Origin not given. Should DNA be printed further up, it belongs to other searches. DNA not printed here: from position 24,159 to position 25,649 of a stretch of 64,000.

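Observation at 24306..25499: Beta-propeller surface lipoprotein inserted between btuB and btuF - BtuG-like B12-capture protein outside its usual clade?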

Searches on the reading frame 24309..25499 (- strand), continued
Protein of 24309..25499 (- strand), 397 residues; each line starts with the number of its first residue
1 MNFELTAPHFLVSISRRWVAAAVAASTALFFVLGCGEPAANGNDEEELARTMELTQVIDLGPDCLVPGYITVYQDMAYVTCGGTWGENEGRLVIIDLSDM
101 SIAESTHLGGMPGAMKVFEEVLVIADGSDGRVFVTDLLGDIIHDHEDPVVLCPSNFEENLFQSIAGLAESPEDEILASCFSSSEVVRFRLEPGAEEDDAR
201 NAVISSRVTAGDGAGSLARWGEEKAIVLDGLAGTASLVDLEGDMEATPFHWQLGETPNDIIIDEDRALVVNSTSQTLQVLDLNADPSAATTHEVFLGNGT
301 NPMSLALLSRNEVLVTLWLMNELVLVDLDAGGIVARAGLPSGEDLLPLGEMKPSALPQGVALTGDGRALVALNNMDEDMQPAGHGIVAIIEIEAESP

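Call 46: fold_search(model_id=the predicted structure, library=pdb)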
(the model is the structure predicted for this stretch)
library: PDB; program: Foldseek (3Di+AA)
matches with E <= 10: 1706; with E <= 0.001: 913
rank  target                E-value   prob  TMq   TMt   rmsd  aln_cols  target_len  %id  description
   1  3vgz_A                1.2e-12  1.00  0.64  0.78   4.0       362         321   14  Crystal structure of E. coli YncE (released 2011-11-16)
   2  3vh0_A                3.2e-12  1.00  0.65  0.79   3.7       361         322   14  Crystal structure of E. coli YncE complexed with DNA (released 2011-11-16)
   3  7seu_D                4.0e-12  1.00  0.65  0.80   3.6       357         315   14  Crystal structure of E coli contaminant protein YncE co-purified with a plant protein (released 2022-04-20)
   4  3vgz_C                4.2e-12  1.00  0.65  0.79   4.1       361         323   14  Crystal structure of E. coli YncE (released 2011-11-16)
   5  1l0q_A                6.3e-11  1.00  0.55  0.55  12.1       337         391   16  Tandem YVTN beta-propeller and PKD domains from an archaeal surface layer protein (released 2002-11-06)
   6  5m89_A                8.9e-11  1.00  0.58  0.70   4.0       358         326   14  Spliceosome component (released 2018-03-14)
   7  7r72_p                1.4e-10  1.00  0.57  0.67   6.7       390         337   10  State E1 nucleolar 60S ribosome biogenesis intermediate - Spb4 local model (released 2022-11-09)
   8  6d69                  1.5e-10  1.00  0.48  0.62   6.7       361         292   16  Crystal Structure of the NHL Repeat Region of D. melanogaster Thin (released 2019-04-24)
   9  6zu5_SGG              1.9e-10  1.00  0.56  0.71   5.3       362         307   12  Structure of the Paranosema locustae ribosome in complex with Lso2 (released 2020-11-04)
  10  5m89_B                2.0e-10  1.00  0.57  0.68   5.0       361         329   14  Spliceosome component (released 2018-03-14)
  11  6xg7                  2.2e-10  1.00  0.50  0.65   6.0       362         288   16  1.3 A Resolution Structure of the of the NHL Repeat Region of D. melanogaster Thin (released 2020-12-16)
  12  9npy_g                3.1e-10  1.00  0.57  0.72   5.6       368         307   11  SARS-CoV-2 nsp1 bound to the Rhinolophus lepidus 40S ribosome (local refinement of the 40S head) (released 2025-06-11)
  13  6fq3_A                3.1e-10  1.00  0.46  0.47   6.2       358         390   14  Crystal structure of Danio rerio Lin41 filamin-NHL domains in complex with lin-29A 5'UTR 13mer RNA (released 2018-05-09)
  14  9e2g_2B               3.8e-10  1.00  0.61  0.40   4.1       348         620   11  Cryo-EM structure of 48 nm repeat of microtubule doublet from T. brucei flagellum (released 2025-03-12)
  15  9e78_0L               3.8e-10  1.00  0.58  0.38   9.9       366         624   14  48-nm repeat of the Leishmania tarentolae doublet microtubule (released 2025-03-12)
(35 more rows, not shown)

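Call 51: search_solved_structures(query=P0015, max_evalue=0.001, show_alignments=2)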
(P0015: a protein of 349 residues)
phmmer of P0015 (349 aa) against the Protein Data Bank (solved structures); distinct sequences matched with E-value up to 0.001: 5.
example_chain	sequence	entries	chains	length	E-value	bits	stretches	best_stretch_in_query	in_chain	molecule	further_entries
1l0q_A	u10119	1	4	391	4.9e-13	52.2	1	88-346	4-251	Surface layer protein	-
8ptf_A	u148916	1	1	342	3.1e-08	36.4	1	74-238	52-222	YncE family protein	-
8ptd_A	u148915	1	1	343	3.1e-08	36.4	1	74-238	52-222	YncE family protein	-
8blw_B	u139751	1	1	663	9.3e-08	34.8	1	74-229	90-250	YncE family protein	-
3bws_A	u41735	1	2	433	0.00046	22.7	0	114-217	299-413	protein Lp49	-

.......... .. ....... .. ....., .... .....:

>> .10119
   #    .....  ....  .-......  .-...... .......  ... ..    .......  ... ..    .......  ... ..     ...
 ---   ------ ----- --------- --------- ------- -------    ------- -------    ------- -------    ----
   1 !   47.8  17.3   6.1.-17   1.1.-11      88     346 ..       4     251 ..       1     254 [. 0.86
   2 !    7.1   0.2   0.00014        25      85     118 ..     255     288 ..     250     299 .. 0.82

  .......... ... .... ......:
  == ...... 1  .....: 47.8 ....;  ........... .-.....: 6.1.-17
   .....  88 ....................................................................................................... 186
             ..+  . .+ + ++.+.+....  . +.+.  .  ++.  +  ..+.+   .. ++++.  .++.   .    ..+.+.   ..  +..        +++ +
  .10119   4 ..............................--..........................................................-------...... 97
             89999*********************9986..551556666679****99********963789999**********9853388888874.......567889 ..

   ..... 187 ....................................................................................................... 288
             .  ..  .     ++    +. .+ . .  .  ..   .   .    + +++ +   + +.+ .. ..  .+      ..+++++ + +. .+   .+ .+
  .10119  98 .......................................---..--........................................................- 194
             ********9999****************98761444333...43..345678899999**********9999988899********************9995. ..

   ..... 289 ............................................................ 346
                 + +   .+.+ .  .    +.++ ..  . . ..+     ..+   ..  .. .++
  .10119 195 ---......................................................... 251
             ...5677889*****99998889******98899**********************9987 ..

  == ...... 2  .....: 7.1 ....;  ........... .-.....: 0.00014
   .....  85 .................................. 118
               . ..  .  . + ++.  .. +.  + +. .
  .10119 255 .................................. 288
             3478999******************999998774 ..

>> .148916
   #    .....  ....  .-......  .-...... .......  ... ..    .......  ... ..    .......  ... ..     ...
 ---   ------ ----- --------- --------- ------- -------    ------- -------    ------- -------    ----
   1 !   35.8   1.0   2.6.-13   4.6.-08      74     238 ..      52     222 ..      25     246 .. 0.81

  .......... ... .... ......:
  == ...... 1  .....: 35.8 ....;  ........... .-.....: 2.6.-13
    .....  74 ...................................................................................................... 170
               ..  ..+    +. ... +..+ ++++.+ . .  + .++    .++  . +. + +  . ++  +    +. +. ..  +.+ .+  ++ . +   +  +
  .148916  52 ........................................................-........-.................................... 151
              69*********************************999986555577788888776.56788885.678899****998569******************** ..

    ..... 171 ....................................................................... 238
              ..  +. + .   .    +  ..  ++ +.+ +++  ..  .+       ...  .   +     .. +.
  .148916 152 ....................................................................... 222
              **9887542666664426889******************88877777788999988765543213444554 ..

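Call 59: find_related_loci(query=A4, collection=metagenome_contigs, flank=7000)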
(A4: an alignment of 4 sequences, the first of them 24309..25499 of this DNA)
Query A4 (397 aa) in metagenome_contigs; peptide patterns used: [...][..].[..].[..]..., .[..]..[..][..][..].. (x = any residue, [..] = any of these).
214 stretches matched a pattern, but none encodes a relative of the query by tblastn (E <= 1e-3).

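Call 61: search_solved_structures(query=P0088, max_evalue=0.001, show_alignments=5)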
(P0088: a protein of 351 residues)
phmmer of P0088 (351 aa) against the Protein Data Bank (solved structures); distinct sequences matched with E-value up to 0.001: 4.
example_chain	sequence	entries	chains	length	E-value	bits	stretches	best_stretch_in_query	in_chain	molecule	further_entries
1l0q_A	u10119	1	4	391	3.3e-17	65.7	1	29-208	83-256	Surface layer protein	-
8ptf_A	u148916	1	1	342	5.1e-14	55.3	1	62-197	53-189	YncE family protein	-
8ptd_A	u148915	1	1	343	6e-14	55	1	62-197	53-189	YncE family protein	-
8blw_B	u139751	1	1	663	3e-12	49.4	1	62-197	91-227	YncE family protein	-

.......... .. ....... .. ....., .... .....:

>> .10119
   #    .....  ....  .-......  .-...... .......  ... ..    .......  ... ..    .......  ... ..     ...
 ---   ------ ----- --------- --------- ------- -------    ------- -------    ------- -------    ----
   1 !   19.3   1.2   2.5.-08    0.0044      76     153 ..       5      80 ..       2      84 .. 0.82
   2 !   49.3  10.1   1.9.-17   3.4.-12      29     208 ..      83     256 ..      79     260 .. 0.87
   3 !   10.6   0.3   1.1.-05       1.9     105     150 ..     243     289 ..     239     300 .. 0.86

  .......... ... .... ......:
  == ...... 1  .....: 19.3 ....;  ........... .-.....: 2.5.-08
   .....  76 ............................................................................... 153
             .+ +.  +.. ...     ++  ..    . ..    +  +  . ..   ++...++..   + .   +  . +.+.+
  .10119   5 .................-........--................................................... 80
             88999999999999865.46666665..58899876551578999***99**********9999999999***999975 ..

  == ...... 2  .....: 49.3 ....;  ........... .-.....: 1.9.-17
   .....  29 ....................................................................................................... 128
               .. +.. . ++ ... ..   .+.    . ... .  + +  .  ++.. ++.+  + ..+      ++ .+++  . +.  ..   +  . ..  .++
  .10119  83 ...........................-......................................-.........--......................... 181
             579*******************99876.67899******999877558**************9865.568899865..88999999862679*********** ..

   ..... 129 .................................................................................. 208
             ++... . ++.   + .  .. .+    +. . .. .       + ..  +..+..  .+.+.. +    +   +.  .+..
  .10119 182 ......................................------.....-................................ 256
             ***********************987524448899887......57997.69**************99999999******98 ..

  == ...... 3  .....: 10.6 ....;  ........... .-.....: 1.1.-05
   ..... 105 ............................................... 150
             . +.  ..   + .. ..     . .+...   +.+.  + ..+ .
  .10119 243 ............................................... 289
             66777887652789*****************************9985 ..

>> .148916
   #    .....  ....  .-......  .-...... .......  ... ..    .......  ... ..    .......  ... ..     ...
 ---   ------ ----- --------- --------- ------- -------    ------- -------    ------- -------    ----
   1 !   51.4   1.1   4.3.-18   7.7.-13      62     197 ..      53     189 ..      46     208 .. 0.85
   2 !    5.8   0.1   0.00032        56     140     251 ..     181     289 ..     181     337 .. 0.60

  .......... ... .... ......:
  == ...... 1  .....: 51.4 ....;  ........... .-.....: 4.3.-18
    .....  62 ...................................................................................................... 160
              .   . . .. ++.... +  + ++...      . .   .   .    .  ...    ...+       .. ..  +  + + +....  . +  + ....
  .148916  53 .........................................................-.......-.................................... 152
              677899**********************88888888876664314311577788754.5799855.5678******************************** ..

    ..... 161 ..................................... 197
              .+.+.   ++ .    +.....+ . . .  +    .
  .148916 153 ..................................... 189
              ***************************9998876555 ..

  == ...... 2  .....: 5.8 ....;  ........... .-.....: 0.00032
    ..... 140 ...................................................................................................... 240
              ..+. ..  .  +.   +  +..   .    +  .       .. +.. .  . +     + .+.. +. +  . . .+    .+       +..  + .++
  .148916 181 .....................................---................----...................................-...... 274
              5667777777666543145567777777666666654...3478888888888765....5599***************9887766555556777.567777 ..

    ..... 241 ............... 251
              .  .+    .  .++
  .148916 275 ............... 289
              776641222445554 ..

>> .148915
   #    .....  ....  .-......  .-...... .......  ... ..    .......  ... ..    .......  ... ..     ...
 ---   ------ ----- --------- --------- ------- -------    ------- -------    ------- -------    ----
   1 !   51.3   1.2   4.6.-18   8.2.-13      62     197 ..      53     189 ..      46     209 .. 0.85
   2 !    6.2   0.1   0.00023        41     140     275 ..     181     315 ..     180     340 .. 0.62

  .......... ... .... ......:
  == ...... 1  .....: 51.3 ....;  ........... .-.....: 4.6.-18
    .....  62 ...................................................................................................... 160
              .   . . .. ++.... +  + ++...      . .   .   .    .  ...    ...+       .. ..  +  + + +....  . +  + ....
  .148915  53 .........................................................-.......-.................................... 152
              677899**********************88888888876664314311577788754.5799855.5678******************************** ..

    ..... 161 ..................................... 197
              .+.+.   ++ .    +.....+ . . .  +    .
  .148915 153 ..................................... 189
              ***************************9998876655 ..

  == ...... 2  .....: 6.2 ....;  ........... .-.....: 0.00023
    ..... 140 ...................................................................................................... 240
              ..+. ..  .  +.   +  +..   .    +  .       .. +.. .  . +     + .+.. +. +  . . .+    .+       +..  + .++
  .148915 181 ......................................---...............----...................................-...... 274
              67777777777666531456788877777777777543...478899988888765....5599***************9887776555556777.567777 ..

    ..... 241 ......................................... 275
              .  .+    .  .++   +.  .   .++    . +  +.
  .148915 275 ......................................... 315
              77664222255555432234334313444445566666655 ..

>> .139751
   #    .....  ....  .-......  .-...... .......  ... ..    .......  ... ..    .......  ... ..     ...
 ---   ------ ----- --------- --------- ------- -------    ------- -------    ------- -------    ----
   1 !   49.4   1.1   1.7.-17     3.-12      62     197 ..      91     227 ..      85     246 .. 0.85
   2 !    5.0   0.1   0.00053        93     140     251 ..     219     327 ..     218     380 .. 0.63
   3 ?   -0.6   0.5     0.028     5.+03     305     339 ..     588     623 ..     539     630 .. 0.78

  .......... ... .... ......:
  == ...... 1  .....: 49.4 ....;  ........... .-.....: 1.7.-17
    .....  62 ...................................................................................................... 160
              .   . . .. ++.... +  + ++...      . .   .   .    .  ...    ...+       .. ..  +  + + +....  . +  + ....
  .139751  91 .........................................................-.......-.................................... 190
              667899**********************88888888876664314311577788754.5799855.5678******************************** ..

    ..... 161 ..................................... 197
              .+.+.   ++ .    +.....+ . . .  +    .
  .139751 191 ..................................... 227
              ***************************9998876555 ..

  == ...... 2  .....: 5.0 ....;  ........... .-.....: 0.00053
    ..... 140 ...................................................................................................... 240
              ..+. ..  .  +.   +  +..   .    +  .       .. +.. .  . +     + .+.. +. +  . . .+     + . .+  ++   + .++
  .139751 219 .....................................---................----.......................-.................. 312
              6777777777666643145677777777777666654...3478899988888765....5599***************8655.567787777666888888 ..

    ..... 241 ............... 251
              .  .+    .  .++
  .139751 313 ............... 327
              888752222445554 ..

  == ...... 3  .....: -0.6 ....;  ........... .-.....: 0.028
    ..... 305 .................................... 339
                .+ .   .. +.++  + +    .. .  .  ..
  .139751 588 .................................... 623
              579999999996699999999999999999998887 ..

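Call 69: find_related_loci(query=A6, collection=metagenome_contigs, flank=7000)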
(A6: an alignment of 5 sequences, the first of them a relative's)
Query A6 (363 aa) in metagenome_contigs; peptide patterns used: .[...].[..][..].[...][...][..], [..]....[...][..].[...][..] (x = any residue, [..] = any of these).
320 stretches matched a pattern; 11 encode a relative of the query (tblastn E <= 1e-3); 11 distinct loci.
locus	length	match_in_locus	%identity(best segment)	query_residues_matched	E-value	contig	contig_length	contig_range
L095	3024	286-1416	44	1-363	6e-103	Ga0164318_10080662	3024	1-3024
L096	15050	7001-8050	48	4-354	6e-103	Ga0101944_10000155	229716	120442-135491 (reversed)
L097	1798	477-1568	31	1-360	8e-51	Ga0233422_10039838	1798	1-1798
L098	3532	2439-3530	30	1-355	5e-43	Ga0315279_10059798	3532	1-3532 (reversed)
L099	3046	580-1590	29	29-360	2e-41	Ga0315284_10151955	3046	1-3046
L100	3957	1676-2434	28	1-269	4e-20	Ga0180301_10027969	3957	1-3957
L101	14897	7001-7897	26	31-358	5e-19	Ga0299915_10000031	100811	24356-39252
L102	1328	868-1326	29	1-151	1e-17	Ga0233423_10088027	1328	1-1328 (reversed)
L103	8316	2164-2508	30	236-358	5e-7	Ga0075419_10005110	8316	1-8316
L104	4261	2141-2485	30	236-358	5e-7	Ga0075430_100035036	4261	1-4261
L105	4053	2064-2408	30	236-358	5e-7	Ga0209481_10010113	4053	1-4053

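Call 73: search_protein_families(library=pfam, proteins=[P0008, P0009, P0010, P0011, P0012, P0015, P0029, P0048, P0088, P0013], max_evalue=0.01)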
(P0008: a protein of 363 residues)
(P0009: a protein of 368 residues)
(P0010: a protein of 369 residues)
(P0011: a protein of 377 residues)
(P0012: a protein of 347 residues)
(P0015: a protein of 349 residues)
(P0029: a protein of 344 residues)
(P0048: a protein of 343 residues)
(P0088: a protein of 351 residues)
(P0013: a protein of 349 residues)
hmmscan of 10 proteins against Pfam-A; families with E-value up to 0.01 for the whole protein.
P0008 (363 aa): 0 families

P0009 (368 aa): 1 family
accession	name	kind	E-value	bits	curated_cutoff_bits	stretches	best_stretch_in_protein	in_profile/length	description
PF21783.3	YNCE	-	3.5e-05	23.7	27.1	1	56-142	21-105/339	YNCE-like beta-propeller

P0010 (369 aa): 3 families
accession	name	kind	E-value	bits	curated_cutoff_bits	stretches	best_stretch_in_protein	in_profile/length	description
PF16819.11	DUF5074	-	1.2e-06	28.3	27.2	1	170-355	46-222/353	Domain of unknown function (DUF5074)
PF21783.3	YNCE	-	8.3e-05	22.5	27.1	1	66-160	31-123/339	YNCE-like beta-propeller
PF08450.18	SGL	-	0.0075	16.3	26.3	0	276-347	146-213/246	SMP-30/Gluconolactonase/LRE-like region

P0011 (377 aa): 1 family
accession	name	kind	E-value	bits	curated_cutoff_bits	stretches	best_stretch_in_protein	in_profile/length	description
PF08450.18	SGL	-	0.0014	18.7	26.3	0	334-373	191-231/246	SMP-30/Gluconolactonase/LRE-like region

P0012 (347 aa): 1 family
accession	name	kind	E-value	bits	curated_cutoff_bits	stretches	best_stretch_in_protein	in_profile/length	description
PF21783.3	YNCE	-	0.00011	22.1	27.1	1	56-125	40-108/339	YNCE-like beta-propeller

P0015 (349 aa): 1 family
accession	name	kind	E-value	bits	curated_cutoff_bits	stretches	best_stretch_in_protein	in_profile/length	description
PF01436.27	NHL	-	0.0051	17.2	20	0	206-225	3-22/28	NHL repeat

P0029 (344 aa): 3 families
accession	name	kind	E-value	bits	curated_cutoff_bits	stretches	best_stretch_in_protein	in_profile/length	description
PF21783.3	YNCE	-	4.3e-08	33.3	27.1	1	63-200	197-331/339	YNCE-like beta-propeller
PF10282.15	Lactonase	-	0.00085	19.1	21.7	0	52-95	279-322/344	Lactonase, 7-bladed beta-propeller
PF01436.27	NHL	-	0.0045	17.4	20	0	65-90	3-27/28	NHL repeat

P0048 (343 aa): 3 families
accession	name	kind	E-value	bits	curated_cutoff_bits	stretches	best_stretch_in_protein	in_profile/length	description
PF16819.11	DUF5074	-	4.9e-06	26.3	27.2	1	113-237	105-219/353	Domain of unknown function (DUF5074)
PF21783.3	YNCE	-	3e-05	23.9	27.1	0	29-85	81-135/339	YNCE-like beta-propeller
PF06433.17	Me-amine-dh_H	-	0.00093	18.7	21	0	128-202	16-91/343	Methylamine dehydrogenase heavy chain (MADH)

P0088 (351 aa): 3 families
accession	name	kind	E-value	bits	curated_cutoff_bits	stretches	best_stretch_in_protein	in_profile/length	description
PF25174.1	Beta-prop_THOC3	-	6.9e-05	22.4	305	0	177-219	111-153/272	THOC3 beta-propeller domain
PF21783.3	YNCE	-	9.3e-05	22.3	27.1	1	52-152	231-331/339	YNCE-like beta-propeller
PF01436.27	NHL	-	0.0054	17.1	20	0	107-131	3-27/28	NHL repeat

P0013 (349 aa): 3 families
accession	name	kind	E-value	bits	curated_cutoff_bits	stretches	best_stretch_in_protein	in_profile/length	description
PF08309.17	LVIVD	-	9.8e-08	31.7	20.2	1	116-152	7-42/42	LVIVD repeat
PF08450.18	SGL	-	3.2e-07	30.6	26.3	1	120-194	145-223/246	SMP-30/Gluconolactonase/LRE-like region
PF24684.1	Vgb_lyase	-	2.6e-05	23.6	50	1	154-207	95-146/290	Virginiamycin B lyase family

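Call 90: predict_structure(alignment_id=A8)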
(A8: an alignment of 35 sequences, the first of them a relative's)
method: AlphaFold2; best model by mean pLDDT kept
length: 363 residues; sequences in the alignment: 35
mean_pLDDT: 94.1   pTM: 0.90
mean pLDDT of the five models: 94.1, 93.8, 93.4, 93.3, 93.0
residues with pLDDT >= 90: 315; 70-90: 31; 50-70: 16; < 50: 1
segments of 3 or more residues with pLDDT < 50: none
pLDDT, mean of each block of 10 residues (from residue 1): 63 66 81 98 97 98 98 98 98 98 98 98 98 96 97 90 97 98 95 98 98 98 91 96 98 98 96 96 97 97 91 96 95 96 89 98 88
secondary structure, 60 per line:
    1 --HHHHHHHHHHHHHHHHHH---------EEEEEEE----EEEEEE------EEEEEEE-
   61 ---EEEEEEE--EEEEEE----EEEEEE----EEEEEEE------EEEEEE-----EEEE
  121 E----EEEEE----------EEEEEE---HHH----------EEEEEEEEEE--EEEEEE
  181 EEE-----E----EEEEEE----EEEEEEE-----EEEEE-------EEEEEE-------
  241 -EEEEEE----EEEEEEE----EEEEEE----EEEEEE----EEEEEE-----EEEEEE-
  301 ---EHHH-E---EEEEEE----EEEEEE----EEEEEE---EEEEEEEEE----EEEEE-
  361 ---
elements in order: H3-20 E30-36 E41-46 E53-59 E64-70 E73-78 E83-88 E93-99 E106-111 E117-121 E126-130 E141-146 E163-172 E175-183 E194-199 E204-210 E216-220 E228-233 E242-247 E252-258 E263-268 E273-278 E283-288 E294-299 E313-318 E323-328 E333-338 E342-350 E355-359
